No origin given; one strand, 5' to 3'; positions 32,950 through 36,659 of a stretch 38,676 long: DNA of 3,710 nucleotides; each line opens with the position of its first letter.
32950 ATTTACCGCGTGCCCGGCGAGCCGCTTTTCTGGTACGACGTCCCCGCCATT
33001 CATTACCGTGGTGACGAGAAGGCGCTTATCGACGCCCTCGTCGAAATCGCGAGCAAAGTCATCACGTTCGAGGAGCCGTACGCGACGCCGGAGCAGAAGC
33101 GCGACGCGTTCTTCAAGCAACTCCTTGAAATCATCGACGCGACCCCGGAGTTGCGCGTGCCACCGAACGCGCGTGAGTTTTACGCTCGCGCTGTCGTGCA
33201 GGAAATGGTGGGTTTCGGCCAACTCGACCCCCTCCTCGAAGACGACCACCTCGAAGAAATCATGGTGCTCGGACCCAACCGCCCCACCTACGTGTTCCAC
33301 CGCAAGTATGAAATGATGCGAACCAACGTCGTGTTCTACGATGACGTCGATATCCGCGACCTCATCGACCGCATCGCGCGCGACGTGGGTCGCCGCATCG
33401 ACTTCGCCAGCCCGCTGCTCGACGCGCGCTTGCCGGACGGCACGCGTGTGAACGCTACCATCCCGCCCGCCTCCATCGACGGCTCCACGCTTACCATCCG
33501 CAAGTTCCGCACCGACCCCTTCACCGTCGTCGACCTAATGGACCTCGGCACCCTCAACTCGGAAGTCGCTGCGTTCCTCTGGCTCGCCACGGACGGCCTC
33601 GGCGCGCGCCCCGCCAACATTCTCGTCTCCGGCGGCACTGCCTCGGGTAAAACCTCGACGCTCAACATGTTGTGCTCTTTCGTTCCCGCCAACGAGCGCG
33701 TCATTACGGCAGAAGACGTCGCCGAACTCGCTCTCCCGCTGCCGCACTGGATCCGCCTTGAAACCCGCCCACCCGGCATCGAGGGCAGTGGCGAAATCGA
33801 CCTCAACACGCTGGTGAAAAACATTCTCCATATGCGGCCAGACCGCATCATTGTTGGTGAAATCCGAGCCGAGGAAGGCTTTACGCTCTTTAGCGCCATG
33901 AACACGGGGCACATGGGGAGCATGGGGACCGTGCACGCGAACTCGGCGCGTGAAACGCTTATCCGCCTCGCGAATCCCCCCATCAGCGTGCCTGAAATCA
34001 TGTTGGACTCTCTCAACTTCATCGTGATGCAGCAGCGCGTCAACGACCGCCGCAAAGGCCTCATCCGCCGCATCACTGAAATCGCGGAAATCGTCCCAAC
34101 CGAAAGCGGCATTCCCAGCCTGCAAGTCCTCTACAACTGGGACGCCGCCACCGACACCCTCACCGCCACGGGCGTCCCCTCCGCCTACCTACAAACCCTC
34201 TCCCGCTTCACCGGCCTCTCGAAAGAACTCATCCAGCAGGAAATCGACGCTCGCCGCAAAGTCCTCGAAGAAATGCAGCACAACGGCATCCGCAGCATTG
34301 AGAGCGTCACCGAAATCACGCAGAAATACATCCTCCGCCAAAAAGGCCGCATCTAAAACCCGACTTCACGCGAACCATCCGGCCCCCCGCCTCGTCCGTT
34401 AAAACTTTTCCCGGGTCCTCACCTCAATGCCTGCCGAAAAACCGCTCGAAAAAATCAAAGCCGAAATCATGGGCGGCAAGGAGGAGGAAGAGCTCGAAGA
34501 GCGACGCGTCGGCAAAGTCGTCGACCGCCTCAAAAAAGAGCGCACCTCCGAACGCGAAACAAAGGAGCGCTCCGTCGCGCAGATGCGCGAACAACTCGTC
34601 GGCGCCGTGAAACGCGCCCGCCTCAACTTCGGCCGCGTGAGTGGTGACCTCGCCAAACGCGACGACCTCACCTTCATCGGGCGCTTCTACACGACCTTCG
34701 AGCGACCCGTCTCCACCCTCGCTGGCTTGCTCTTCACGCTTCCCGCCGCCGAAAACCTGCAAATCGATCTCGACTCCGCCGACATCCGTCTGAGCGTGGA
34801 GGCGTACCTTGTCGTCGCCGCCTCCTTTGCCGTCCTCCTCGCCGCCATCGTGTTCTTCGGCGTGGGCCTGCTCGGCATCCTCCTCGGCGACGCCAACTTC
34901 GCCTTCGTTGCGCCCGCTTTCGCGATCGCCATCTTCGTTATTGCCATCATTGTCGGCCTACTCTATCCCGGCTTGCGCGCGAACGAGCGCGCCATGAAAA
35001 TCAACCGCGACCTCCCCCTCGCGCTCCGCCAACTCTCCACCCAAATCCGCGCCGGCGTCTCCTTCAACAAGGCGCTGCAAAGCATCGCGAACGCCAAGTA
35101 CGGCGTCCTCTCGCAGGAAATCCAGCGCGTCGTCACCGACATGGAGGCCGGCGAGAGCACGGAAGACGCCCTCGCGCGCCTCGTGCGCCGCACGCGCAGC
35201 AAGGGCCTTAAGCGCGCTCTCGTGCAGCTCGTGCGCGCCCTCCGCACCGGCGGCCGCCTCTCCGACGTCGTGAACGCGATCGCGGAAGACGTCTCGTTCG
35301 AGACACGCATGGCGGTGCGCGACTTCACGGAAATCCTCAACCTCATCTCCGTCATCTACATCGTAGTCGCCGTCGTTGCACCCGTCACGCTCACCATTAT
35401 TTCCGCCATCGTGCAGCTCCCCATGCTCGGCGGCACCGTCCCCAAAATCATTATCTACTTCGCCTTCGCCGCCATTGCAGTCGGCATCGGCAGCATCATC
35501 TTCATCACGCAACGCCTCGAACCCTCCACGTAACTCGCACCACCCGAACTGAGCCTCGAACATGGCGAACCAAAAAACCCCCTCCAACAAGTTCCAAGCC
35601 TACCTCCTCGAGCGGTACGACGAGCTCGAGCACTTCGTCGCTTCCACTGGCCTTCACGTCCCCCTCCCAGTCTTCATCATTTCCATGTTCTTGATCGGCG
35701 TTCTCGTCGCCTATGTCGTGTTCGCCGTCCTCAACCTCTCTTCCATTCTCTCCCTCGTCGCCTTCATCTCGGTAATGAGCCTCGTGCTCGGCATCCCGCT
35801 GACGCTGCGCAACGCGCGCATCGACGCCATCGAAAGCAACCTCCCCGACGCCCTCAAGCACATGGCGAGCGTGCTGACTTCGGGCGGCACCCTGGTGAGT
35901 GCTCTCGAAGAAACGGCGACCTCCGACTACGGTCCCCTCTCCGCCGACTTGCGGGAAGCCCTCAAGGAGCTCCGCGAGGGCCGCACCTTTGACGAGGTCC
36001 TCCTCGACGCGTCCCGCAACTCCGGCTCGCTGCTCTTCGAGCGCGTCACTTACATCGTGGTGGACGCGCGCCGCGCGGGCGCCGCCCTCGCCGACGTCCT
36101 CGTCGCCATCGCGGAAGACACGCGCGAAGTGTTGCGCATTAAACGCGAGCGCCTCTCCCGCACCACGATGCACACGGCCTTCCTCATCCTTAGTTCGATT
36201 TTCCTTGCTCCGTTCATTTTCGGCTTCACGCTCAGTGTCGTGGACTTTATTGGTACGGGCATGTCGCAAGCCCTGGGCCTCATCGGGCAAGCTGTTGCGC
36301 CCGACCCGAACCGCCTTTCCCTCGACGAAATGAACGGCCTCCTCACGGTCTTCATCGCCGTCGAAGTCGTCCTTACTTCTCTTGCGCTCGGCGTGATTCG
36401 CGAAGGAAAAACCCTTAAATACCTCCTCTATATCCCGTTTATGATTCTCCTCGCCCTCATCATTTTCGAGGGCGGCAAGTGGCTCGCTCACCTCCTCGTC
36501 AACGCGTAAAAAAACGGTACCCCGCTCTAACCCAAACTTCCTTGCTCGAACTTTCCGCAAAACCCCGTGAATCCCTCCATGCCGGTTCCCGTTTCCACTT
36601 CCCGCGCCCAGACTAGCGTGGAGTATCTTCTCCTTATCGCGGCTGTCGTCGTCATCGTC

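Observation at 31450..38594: Compact Epd/Tad-like type IV filament locus: anchor protein, ATPase, two half-platform proteins and eight mini-pilins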

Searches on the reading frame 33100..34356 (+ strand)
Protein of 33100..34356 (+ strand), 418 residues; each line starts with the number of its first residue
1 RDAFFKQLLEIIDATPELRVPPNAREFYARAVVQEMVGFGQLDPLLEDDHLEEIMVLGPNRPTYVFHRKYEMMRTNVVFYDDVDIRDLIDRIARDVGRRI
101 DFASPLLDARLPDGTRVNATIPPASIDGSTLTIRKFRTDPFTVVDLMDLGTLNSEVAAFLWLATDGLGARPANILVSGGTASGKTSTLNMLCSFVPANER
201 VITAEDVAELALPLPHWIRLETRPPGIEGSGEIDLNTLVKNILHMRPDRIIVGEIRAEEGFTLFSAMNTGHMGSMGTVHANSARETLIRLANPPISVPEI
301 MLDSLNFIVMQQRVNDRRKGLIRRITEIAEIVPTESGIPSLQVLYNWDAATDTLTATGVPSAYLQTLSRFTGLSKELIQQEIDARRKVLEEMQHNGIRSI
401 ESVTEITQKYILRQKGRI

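Call 39: search_solved_structures(query=window:33100-34356:+, max_evalue=1e-15, show_alignments=5)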
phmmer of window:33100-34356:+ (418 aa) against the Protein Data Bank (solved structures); distinct sequences matched with E-value up to 1e-15: 9.
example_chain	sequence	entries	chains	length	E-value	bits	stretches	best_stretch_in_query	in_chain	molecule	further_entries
8rjf_A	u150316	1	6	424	1.5e-80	274.3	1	24-351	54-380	Pilus assembly ATPase CpaF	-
8rkd_E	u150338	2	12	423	1.6e-80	274.2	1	24-350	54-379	Pilus assembly ATPase CpaF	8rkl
9e24_A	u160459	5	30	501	4e-80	272.8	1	24-350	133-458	CpaF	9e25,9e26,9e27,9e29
2oap_1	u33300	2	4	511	1.3e-70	241.5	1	27-410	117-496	Type II secretion system protein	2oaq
4ii7_A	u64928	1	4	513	4.8e-60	206.7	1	18-365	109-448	FlaI ATPase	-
4ihq_A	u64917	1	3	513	3.3e-59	204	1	18-365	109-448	FlaI ATPase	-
6bge_A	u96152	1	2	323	4.3e-25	91.6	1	101-294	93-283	VirB11-like protein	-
1g6o_A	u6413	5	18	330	4.6e-25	91.6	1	101-294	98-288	CAG-ALPHA | virB11 homolog | Cag-alfa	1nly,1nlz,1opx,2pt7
2gza_A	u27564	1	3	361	2.1e-20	76.2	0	174-291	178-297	Type IV secretion system protein VirB11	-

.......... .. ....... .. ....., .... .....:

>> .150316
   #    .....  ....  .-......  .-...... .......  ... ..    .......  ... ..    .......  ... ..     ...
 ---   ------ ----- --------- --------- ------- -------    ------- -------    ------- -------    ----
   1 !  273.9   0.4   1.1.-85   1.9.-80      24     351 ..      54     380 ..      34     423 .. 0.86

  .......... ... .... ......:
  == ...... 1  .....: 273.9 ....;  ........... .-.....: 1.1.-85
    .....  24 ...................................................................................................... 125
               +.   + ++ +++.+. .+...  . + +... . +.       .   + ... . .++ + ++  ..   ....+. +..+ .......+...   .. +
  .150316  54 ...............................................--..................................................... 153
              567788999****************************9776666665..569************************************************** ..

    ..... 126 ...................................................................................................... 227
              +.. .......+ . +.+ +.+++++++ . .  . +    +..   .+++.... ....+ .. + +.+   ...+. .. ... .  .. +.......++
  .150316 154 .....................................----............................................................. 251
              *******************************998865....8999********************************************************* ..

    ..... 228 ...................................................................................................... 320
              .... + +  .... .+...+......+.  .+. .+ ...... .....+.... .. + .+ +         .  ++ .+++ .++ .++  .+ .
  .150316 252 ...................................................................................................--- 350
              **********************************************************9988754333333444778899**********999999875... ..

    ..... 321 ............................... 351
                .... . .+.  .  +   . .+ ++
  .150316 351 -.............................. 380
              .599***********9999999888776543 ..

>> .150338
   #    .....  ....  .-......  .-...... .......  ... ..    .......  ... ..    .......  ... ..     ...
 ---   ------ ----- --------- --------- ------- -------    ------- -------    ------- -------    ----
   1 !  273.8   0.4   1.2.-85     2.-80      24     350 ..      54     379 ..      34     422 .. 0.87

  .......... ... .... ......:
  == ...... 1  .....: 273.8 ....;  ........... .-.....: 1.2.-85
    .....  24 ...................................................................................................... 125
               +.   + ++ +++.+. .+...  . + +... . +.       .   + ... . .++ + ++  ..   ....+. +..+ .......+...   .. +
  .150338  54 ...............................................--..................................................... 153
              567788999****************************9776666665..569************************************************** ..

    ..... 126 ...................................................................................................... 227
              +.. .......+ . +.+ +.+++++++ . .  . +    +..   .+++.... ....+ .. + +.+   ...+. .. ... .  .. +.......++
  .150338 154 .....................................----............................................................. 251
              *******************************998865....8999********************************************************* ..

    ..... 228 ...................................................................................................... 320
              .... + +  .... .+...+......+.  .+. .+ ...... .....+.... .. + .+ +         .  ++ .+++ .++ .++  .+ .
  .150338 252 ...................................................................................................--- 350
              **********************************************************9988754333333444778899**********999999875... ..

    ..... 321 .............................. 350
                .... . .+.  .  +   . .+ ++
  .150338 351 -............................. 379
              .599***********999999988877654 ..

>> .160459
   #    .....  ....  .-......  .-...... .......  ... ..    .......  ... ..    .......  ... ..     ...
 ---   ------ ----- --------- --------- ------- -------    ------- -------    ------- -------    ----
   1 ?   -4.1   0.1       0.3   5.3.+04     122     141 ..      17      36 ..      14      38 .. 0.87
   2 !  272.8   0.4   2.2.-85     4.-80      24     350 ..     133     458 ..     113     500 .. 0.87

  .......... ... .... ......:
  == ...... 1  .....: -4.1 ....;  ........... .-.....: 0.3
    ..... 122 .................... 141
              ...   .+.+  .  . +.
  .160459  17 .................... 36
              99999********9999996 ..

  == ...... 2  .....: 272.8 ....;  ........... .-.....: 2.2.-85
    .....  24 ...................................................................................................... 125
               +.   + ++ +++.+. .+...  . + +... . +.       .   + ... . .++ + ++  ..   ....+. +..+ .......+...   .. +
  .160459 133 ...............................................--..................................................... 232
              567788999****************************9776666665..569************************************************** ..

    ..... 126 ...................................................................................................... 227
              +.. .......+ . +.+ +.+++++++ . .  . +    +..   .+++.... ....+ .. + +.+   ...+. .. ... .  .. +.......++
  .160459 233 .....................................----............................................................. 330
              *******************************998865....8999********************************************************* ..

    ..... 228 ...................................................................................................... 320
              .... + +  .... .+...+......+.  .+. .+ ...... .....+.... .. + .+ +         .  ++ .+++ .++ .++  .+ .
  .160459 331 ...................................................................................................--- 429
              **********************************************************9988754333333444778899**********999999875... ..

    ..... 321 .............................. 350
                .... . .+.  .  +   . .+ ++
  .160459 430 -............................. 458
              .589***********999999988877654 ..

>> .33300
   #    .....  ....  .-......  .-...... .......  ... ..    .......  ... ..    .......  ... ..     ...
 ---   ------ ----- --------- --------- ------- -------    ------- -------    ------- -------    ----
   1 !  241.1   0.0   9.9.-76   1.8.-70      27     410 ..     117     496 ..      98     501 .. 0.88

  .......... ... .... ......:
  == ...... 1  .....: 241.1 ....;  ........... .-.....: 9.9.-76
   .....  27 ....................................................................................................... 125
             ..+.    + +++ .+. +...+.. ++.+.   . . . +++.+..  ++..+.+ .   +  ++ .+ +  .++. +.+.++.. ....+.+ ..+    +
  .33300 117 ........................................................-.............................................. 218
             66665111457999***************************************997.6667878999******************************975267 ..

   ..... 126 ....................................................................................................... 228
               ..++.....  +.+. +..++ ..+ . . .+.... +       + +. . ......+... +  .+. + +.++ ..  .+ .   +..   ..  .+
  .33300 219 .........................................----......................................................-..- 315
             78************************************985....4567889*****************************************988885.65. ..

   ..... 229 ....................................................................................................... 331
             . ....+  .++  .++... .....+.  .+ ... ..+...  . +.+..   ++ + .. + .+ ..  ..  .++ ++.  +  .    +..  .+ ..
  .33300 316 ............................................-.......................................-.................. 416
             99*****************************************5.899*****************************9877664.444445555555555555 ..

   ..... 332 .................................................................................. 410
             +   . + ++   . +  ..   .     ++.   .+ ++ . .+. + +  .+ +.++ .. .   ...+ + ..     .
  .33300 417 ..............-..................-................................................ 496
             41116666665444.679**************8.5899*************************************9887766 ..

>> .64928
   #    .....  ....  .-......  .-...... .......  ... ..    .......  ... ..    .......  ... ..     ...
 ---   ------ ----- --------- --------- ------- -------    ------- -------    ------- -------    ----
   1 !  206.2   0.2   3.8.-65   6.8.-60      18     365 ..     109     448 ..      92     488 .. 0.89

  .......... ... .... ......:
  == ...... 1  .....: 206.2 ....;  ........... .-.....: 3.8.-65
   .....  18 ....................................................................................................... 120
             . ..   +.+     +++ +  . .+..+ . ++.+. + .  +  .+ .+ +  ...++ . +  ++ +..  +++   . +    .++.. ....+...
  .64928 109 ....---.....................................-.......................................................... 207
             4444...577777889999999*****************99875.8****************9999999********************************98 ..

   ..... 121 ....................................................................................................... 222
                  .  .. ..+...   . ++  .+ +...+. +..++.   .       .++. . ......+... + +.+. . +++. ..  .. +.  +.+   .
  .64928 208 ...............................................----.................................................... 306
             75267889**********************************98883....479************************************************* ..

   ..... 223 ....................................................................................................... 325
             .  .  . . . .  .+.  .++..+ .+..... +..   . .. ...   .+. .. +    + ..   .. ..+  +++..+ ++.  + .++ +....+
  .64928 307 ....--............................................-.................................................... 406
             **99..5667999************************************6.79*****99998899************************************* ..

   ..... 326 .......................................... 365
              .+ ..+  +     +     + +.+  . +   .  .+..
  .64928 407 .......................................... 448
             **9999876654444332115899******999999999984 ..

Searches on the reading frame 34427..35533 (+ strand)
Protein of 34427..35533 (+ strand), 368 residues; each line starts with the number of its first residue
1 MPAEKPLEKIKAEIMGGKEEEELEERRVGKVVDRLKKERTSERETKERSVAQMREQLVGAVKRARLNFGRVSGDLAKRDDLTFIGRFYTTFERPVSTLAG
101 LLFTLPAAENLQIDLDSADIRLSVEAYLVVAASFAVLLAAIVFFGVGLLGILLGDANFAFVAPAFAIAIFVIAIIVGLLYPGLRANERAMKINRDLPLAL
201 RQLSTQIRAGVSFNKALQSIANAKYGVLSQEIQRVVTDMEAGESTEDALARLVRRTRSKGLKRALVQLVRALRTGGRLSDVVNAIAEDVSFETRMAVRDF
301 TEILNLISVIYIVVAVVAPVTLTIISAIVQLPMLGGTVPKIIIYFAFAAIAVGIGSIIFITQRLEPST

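Call 6: search_protein_families(library=pfam, proteins=[window:34427-35533:+], max_evalue=0.1)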
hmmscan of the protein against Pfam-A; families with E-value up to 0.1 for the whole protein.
window:34427-35533:+ (368 aa): 2 families
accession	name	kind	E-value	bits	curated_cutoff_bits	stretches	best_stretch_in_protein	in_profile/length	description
PF00482.28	T2SSF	-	1.3e-23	83.8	25.2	1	199-324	1-123/125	Type II secretion system (T2SS), protein F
PF13263.12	PHP_C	-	0.078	13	21.3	0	83-102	29-48/56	PHP-associated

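Call 10: search_protein_families(library=ncbifam, proteins=[window:34427-35533:+], max_evalue=0.01)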
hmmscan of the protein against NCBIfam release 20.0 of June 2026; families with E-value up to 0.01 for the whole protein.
window:34427-35533:+ (368 aa): 4 families
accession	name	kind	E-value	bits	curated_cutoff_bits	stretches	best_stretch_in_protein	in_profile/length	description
NF004704.2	PRK06041.1-2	equivalog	1.2e-11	44.1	550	1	120-363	6-246/555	archaellar assembly protein ArlJ/FlaJ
NF046075.1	UpsF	equivalog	4.5e-09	35.6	400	1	119-330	25-225/484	membrane pilin protein UpsF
NF004705.1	PRK06041.1-3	equivalog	1.2e-05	24.5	400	1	133-357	200-408/465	archaellar assembly protein ArlJ/FlaJ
NF007861.0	PRK10573.1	equivalog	0.0073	15.4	401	0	203-316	272-378/401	protein transport protein HofC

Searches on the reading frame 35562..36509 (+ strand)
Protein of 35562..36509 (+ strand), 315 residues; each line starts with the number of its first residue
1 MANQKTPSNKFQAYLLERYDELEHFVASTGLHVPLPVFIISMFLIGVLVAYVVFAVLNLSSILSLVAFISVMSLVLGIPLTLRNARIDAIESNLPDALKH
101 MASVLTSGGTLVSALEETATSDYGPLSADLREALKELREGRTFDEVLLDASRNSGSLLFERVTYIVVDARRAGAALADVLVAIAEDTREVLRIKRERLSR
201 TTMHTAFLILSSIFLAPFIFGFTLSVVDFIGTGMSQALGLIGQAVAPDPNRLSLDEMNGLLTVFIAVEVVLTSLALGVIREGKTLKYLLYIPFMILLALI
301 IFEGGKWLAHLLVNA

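Call 6: search_protein_families(library=pfam, proteins=[window:35562-36509:+], max_evalue=0.1)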
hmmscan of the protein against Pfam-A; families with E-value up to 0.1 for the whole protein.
window:35562-36509:+ (315 aa): 1 family
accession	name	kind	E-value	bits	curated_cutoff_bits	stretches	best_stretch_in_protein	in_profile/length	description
PF00482.28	T2SSF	-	1.2e-16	61.3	25.2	1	98-220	2-121/125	Type II secretion system (T2SS), protein F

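Call 10: search_protein_families(library=ncbifam, proteins=[window:35562-36509:+], max_evalue=0.01)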
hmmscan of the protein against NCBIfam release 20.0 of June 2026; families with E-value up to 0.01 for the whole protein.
window:35562-36509:+ (315 aa): 4 families
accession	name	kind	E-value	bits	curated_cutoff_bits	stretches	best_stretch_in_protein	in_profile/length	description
NF004705.1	PRK06041.1-3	equivalog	5.7e-15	55.2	400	1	33-306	189-455/465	archaellar assembly protein ArlJ/FlaJ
NF046075.1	UpsF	equivalog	1.7e-10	40.3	400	1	43-241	263-449/484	membrane pilin protein UpsF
NF004704.2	PRK06041.1-2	equivalog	3.1e-07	29.5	550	1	40-312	278-553/555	archaellar assembly protein ArlJ/FlaJ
NF004703.2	PRK06041.1-1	equivalog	0.0012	17.3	570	1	42-295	233-503/525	archaellar assembly protein ArlJ/FlaJ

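Call 65: find_related_loci(query=window:35562-36509:+, collection=metagenome_contigs, flank=10000)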
Query window:35562-36509:+ (315 aa) in metagenome_contigs; peptide patterns used: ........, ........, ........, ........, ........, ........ (x = any residue, [..] = any of these).
110 stretches matched a pattern; 35 encode a relative of the query (tblastn E <= 1e-3); 35 distinct loci.
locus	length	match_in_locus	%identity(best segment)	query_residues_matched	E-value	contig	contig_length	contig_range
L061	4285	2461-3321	52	14-309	1e-101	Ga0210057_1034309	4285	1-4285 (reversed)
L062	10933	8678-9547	50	17-315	1e-99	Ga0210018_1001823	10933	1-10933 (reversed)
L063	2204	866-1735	50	17-315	2e-104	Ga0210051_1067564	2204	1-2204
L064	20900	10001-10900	53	17-309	2e-96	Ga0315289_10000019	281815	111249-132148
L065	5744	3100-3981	50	3-309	8e-97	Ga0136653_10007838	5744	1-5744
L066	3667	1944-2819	50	5-309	6e-96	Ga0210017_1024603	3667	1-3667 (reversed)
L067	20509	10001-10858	53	15-307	1e-91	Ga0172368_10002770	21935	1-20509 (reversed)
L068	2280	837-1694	50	15-307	2e-93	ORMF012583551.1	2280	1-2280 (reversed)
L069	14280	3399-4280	48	15-315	9e-90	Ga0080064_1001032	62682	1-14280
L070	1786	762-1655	47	4-315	2e-94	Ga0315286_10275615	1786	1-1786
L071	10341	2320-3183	49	17-314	2e-89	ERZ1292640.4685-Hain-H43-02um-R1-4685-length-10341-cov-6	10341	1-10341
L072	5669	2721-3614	47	9-306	4e-88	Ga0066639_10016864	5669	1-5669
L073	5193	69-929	47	18-314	4e-88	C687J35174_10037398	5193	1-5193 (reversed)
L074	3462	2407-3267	47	18-314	1e-88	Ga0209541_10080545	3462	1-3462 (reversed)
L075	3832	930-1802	48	15-314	5e-88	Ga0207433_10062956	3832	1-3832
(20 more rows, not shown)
